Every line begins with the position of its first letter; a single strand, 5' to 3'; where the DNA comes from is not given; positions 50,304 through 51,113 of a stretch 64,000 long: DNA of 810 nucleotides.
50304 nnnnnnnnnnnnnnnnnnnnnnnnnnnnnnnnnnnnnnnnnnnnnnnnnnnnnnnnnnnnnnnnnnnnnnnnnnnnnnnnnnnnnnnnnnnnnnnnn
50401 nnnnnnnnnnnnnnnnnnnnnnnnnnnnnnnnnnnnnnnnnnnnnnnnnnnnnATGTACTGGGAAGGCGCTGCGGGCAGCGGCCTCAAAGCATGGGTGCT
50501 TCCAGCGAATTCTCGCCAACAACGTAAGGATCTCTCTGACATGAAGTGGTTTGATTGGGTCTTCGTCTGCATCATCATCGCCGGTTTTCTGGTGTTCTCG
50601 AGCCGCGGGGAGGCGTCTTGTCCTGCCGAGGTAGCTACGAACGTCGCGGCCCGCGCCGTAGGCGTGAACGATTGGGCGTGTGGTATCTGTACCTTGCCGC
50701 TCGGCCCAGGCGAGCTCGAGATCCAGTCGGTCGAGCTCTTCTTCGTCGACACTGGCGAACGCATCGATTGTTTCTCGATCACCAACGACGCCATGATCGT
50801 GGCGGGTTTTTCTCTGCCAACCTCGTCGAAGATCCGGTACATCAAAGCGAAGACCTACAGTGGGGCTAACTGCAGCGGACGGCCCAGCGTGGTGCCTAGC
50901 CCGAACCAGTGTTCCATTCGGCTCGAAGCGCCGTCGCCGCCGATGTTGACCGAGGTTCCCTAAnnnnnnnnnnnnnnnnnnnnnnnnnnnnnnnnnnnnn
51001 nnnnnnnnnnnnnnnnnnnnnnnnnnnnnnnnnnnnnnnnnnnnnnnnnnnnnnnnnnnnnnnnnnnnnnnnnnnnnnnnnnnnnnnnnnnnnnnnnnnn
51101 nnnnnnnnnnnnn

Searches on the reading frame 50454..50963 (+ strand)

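Call 85: search_protein_families(library=phrogs, proteins=[window:50454-50963:+], max_evalue=0.05)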
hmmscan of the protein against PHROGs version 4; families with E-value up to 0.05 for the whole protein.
window:50454-50963:+ (169 aa): 1 family
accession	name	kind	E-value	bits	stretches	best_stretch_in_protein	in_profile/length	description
phrog_11384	-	unknown function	0.019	16.3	1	97-125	56-84/95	-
